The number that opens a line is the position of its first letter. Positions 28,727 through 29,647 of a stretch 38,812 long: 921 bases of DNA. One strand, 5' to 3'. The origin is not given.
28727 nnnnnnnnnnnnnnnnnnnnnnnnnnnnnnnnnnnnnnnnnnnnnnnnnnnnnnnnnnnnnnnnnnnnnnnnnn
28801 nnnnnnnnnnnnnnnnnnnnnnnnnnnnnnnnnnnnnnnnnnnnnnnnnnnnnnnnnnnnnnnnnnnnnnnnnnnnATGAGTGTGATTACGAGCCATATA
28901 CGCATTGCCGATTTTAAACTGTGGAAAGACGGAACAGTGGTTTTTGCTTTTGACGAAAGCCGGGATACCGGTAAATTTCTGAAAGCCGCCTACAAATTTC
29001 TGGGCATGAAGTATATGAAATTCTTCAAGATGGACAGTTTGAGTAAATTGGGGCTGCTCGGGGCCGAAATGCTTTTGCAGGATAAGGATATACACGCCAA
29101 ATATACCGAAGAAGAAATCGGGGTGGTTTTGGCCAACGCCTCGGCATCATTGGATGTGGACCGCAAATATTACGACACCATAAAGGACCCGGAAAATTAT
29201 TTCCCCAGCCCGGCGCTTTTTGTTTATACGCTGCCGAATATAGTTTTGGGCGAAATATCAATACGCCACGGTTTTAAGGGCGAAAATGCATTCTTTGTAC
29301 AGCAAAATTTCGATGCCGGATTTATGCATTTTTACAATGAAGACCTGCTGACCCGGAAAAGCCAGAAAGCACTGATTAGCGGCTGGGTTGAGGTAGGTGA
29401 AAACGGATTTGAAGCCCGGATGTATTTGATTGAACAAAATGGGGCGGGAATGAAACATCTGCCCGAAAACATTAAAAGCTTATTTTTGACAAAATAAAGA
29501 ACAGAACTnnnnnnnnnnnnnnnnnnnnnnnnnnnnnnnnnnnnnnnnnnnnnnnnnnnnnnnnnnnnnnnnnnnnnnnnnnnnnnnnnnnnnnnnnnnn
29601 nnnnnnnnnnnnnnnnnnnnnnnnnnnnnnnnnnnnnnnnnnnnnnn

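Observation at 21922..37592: Flexirubin/aryl-polyene-type type II PKS-FAS pigment cluster with an unusual gene complement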

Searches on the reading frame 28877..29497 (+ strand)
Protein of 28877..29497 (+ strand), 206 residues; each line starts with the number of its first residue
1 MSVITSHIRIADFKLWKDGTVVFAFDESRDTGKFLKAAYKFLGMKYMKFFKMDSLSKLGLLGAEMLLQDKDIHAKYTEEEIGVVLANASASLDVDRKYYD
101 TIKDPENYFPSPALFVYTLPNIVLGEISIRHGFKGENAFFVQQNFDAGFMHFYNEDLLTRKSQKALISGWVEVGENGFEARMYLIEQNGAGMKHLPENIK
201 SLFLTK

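Call 4: search_protein_families(library=pfam, proteins=[window:28877-29497:+], max_evalue=0.01)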
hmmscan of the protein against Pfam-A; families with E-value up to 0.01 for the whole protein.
window:28877-29497:+ (206 aa): 1 family
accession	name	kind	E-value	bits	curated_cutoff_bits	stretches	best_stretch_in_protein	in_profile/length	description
PF00109.32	ketoacyl-synt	-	0.00097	19.2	20.8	1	43-137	77-167/252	Beta-ketoacyl synthase, N-terminal domain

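Call 18: find_homologous_proteins(query=window:28877-29497:+, max_evalue=0.00001)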
Query window:28877-29497:+ (206 aa): 4567 proteins with E <= 0.00001 among 4653 candidates; the best 120 are listed.
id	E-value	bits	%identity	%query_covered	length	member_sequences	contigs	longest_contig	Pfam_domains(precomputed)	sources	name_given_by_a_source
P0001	4.4e-133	459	100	100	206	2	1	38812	-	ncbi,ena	-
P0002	1.6e-89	317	71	100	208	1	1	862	-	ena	-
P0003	8.2e-89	315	69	100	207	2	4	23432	-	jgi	jgi:hypothetical protein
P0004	6.1e-87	308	69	100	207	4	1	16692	-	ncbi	-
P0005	8.5e-86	305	67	100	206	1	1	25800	-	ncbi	-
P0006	2.9e-85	303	67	100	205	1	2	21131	-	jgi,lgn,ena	-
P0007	4.1e-85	303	67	100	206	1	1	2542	-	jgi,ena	-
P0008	4.2e-85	302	67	100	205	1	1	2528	-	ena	-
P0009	1.6e-84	301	67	100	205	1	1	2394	-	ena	-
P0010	3.0e-84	300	66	100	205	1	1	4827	-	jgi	jgi:hypothetical protein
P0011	1.9e-82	294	67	99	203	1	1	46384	-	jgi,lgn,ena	-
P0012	4.0e-82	293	67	100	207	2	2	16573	-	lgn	-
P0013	8.8e-82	292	61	99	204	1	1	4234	-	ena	-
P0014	4.7e-79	283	62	99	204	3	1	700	-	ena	-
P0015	4.1e-67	244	55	98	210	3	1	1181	-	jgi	-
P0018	3.1e-64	234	52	100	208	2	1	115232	-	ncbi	-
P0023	2.5e-59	218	52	99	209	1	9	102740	-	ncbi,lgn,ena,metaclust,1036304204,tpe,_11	metaclust:\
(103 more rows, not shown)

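Call 19: search_protein_families(library=ncbifam, proteins=[window:28877-29497:+], max_evalue=0.001)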
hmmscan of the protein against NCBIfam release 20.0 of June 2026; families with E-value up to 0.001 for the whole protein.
window:28877-29497:+ (206 aa): 2 families
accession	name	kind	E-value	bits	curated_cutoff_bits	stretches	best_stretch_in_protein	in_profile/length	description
TIGR03150.1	fabF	equivalog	4.7e-06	25.5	493.75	1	49-141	65-158/407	beta-ketoacyl-ACP synthase II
NF005589.0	PRK07314.1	subfamily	5e-05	22.2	387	1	49-140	68-160/413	beta-ketoacyl-ACP synthase II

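Call 20: find_encoding_contigs(protein=P0001, flank=10000, max_places=4)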
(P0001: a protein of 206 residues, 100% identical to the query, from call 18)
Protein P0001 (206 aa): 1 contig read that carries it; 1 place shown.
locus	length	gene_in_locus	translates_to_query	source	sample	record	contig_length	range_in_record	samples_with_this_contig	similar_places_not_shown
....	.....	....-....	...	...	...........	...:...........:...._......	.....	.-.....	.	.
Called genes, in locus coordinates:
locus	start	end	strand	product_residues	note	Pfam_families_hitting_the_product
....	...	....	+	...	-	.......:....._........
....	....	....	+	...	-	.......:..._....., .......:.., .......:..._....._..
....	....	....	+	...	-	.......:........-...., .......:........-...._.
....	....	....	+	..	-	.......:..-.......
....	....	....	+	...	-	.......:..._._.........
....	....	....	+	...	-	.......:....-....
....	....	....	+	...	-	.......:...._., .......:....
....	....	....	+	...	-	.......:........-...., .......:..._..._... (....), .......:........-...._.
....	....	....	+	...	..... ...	-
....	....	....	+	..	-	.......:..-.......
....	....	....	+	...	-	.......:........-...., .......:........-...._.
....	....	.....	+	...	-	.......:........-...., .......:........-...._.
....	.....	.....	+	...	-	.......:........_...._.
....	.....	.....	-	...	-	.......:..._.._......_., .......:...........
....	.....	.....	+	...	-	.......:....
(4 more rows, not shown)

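Call 23: find_related_loci(query=A1, collection=genome_contigs, flank=10000)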
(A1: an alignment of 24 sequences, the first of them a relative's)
Query A1 (206 aa) in genome_contigs; peptide patterns used: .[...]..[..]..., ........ (x = any residue, [..] = any of these).
600 stretches matched a pattern (row limit reached: there are more); 593 encode a relative of the query (tblastn E <= 1e-3); the best 80 are kept; 80 distinct loci.
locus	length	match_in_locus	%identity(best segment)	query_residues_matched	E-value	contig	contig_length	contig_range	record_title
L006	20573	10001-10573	51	4-199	6e-59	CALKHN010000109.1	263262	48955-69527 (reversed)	MAG TPA_asm: uncultured Sphingobacteriales bacterium isolate SRR3997478_bin.92_CONCOCT_v1.1_MAG genome assembly, contig:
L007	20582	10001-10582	48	4-203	2e-57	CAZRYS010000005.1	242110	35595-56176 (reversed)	MAG TPA_asm: uncultured Terrimonas sp. isolate SRP344714_co1_263 genome assembly, contig: NODE_100_length_242110_cov_28.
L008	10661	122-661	49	4-187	3e-56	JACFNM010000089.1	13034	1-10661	MAG: Chitinophagaceae bacterium isolate BROCD024 NODE_3111_length_13034_cov_4.547192, whole genome shotgun sequence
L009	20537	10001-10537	51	4-187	8e-55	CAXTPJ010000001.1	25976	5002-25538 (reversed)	MAG TPA_asm: uncultured Ferruginibacter sp. isolate public_SRR11456917_metawrap_bin.1 genome assembly, contig: public_SR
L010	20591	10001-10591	47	4-203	3e-54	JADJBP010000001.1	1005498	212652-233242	MAG: Chitinophagaceae bacterium isolate Aved_18-Q3-R54-62_BAT3C.258_sub tig00003150-10-10078340, whole genome shotgun se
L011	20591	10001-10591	46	4-203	6e-54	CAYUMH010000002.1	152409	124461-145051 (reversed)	MAG TPA_asm: uncultured Terrimonas sp. isolate SRP193066_co1_96 genome assembly, contig: NODE_149_length_152409_cov_7.08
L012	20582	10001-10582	49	2-199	1e-53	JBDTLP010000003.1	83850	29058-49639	MAG: Ferruginibacter sp. isolate cluster3_bin.103 NODE_523_length_83850_cov_12.515508, whole genome shotgun sequence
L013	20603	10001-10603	44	4-203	4e-53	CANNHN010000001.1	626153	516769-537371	MAG: Bacteroidetes bacterium isolate ZH-Jul18-109 genome assembly, contig: ZH-Jul18-C1-p1, whole genome shotgun sequence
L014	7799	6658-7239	47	4-203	3e-53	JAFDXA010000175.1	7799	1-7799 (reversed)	MAG: Bacteroidetes bacterium isolate SZAS-11 CK_MAG-19__175__length-7799, whole genome shotgun sequence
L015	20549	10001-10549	52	4-191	2e-53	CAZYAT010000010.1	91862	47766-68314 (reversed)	MAG TPA_asm: uncultured Ferruginibacter sp. isolate SRP189682_co2_115 genome assembly, contig: NODE_135_length_91862_cov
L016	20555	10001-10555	48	4-192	6e-53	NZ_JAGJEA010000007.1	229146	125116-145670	Aquimarina sp. MMG016 assembly_contig_7, whole genome shotgun sequence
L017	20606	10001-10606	42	4-203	1e-52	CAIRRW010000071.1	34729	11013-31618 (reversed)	MAG: uncultured Bacteroidetes bacterium isolate MJ-time_bin-7887 genome assembly, contig: bin-7887:071/551, whole genome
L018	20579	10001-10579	47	4-202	9e-53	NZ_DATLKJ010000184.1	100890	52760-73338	MAG: Chitinophaga sp. isolate SMAG_U13719 k141_142209, whole genome shotgun sequence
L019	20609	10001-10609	43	4-206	2e-52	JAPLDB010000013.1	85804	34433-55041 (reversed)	MAG: Bacteroidetes bacterium isolate LacPavin_0818_WC50_MAG_42_11 LacPavin_0818_WC50_scaffold_960248, whole genome shotg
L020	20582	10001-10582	44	4-202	3e-52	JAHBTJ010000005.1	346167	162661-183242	MAG: Chitinophagaceae bacterium isolate ACE_BAC11 BAC11_5, whole genome shotgun sequence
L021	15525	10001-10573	45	4-199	4e-52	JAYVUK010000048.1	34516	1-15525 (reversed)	MAG: Bacteroidota bacterium isolate GL74_UP_metabinner_7 GL74_UP_metabinner_7_47, whole genome shotgun sequence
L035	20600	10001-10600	43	1-203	1e-50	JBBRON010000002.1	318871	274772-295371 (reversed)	MAG: Cytophagales bacterium isolate La1_metabat2.305 LA1C_B2.305_k141_2366080L_318871_cov_16.9977, whole genome shotgun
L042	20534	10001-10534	48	4-187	3e-50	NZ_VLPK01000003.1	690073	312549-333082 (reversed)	Mucilaginibacter corticis strain MAH-19 contig3, whole genome shotgun sequence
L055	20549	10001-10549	47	4-191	9e-50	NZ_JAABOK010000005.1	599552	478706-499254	Chitinophaga solisilvae strain O9 NODE_5, whole genome shotgun sequence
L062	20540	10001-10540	48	4-188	1e-49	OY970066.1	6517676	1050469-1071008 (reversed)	MAG: uncultured Chitinophagaceae bacterium isolate MFD02581.bin.c.1 genome assembly, chromosome: 1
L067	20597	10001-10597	46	4-205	4e-49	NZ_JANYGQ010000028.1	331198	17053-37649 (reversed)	MAG: Mucilaginibacter sp. isolate 341R_metabinner_5 341R_k141_887101, whole genome shotgun sequence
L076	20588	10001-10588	46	4-203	3e-49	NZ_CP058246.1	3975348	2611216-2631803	Flavobacterium sp. LPB0248 strain LPB248 chromosome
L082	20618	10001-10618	42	2-203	1e-48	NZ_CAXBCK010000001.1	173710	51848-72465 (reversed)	MAG: uncultured Marixanthomonas sp. isolate ERR2762139_binner13_Refined_27 ERZ3422155.57, whole genome shotgun sequence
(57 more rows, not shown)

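Call 25: find_encoding_contigs(protein=P0011, flank=10000, max_places=3)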
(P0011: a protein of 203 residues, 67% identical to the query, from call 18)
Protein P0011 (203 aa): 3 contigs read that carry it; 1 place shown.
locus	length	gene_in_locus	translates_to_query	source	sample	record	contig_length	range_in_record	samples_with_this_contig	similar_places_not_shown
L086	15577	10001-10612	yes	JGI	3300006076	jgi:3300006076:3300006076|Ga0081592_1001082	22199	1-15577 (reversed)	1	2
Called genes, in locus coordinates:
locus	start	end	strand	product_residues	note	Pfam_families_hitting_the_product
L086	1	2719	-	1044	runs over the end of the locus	PF08126:Propeptide_C25, PF01364:Peptidase_C25, PF13573:SprB, PF18962:Por_Secre_tail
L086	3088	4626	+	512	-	PF00221:Lyase_aromatic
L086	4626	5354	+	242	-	PF00106:adh_short, PF08659:KR, PF13561:adh_short_C2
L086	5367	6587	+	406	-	PF00109:ketoacyl-synt, PF02801:Ketoacyl-synt_C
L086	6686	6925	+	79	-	PF00550:PP-binding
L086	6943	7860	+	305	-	PF03279:Lip_A_acyltrans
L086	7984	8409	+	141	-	PF22817:ApeP-like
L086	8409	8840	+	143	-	PF13279:4HBT_2, PF03061:4HBT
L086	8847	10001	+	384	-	PF00109:ketoacyl-synt, PF08545:ACP_syn_III (weak), PF02801:Ketoacyl-synt_C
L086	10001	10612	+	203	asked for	-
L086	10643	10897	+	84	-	PF00550:PP-binding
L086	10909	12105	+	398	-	PF00109:ketoacyl-synt, PF00108:Thiolase_N (faint), PF02801:Ketoacyl-synt_C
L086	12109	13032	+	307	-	PF13723:Ketoacyl-synt_2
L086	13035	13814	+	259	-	PF01522:Polysacc_deac_1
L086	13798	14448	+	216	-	PF03548:LolA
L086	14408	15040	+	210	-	-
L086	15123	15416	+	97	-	-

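Call 26: find_encoding_contigs(protein=P0005, flank=10000, max_places=3)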
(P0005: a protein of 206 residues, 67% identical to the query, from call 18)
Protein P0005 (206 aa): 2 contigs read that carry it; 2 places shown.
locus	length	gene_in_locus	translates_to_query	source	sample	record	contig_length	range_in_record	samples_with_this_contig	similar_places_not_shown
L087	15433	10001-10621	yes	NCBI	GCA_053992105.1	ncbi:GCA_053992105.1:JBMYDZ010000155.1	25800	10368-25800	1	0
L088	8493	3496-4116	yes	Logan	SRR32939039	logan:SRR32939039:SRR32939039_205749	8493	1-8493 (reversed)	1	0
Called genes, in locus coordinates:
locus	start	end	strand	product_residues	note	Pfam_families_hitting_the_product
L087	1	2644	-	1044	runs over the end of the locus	PF08126:Propeptide_C25, PF01364:Peptidase_C25, PF13573:SprB (weak), PF18962:Por_Secre_tail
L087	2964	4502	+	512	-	PF00221:Lyase_aromatic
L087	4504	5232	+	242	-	PF00106:adh_short, PF08659:KR, PF13561:adh_short_C2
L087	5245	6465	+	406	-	PF00109:ketoacyl-synt, PF02801:Ketoacyl-synt_C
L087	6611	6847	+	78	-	PF00550:PP-binding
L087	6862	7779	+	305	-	PF03279:Lip_A_acyltrans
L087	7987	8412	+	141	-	PF22817:ApeP-like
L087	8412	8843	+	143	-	PF13279:4HBT_2, PF03061:4HBT (weak)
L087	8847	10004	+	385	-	PF00109:ketoacyl-synt, PF08545:ACP_syn_III (weak), PF02801:Ketoacyl-synt_C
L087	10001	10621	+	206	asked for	-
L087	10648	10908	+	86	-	PF00550:PP-binding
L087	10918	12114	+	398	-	PF00109:ketoacyl-synt, PF02801:Ketoacyl-synt_C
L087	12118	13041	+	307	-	PF00109:ketoacyl-synt (weak), PF13723:Ketoacyl-synt_2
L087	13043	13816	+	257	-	PF01522:Polysacc_deac_1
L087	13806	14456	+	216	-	PF03548:LolA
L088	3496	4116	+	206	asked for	-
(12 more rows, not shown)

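Call 27: find_encoding_contigs(protein=P0003, flank=10000, max_places=4)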
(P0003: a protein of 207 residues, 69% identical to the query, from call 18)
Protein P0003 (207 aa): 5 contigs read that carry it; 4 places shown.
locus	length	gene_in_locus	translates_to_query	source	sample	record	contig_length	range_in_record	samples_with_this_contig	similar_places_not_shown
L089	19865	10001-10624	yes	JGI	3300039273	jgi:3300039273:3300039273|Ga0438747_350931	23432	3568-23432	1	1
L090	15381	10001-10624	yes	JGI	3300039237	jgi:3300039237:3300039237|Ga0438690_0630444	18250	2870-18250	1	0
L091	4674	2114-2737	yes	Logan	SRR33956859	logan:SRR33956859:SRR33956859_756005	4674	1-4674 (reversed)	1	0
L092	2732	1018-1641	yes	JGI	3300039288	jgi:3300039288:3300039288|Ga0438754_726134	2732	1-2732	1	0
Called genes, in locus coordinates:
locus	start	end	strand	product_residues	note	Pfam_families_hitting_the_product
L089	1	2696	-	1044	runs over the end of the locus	PF08126:Propeptide_C25, PF01364:Peptidase_C25, PF13573:SprB, PF18962:Por_Secre_tail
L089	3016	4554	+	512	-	PF00221:Lyase_aromatic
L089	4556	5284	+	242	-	PF00106:adh_short, PF08659:KR, PF13561:adh_short_C2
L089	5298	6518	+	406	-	PF00109:ketoacyl-synt, PF02801:Ketoacyl-synt_C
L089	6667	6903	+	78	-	PF00550:PP-binding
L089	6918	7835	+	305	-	PF03279:Lip_A_acyltrans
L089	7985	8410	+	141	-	PF22817:ApeP-like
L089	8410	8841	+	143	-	PF13279:4HBT_2, PF03061:4HBT (weak)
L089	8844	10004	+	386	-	PF00109:ketoacyl-synt, PF08545:ACP_syn_III (weak), PF02801:Ketoacyl-synt_C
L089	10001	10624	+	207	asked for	-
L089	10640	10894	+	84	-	PF00550:PP-binding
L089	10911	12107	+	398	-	PF00109:ketoacyl-synt, PF00108:Thiolase_N (faint), PF02801:Ketoacyl-synt_C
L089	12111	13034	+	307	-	PF00109:ketoacyl-synt (weak), PF13723:Ketoacyl-synt_2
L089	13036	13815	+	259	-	PF01522:Polysacc_deac_1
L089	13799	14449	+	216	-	PF03548:LolA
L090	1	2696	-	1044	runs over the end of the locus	PF08126:Propeptide_C25, PF01364:Peptidase_C25, PF13573:SprB, PF18962:Por_Secre_tail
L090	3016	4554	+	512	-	PF00221:Lyase_aromatic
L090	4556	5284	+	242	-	PF00106:adh_short, PF08659:KR, PF13561:adh_short_C2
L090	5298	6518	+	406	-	PF00109:ketoacyl-synt, PF02801:Ketoacyl-synt_C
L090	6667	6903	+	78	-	PF00550:PP-binding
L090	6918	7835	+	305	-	PF03279:Lip_A_acyltrans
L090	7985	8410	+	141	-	PF22817:ApeP-like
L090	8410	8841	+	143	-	PF13279:4HBT_2, PF03061:4HBT (weak)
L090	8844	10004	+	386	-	PF00109:ketoacyl-synt, PF08545:ACP_syn_III (weak), PF02801:Ketoacyl-synt_C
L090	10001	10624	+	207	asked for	-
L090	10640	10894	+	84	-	PF00550:PP-binding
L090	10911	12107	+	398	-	PF00109:ketoacyl-synt, PF00108:Thiolase_N (faint), PF02801:Ketoacyl-synt_C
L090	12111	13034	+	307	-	PF00109:ketoacyl-synt (weak), PF13723:Ketoacyl-synt_2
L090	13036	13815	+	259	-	PF01522:Polysacc_deac_1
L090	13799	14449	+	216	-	PF03548:LolA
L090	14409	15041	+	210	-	-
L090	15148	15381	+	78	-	?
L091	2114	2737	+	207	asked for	-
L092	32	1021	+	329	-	PF00109:ketoacyl-synt, PF08545:ACP_syn_III (weak), PF02801:Ketoacyl-synt_C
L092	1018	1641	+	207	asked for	-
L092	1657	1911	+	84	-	PF00550:PP-binding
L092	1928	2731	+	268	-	?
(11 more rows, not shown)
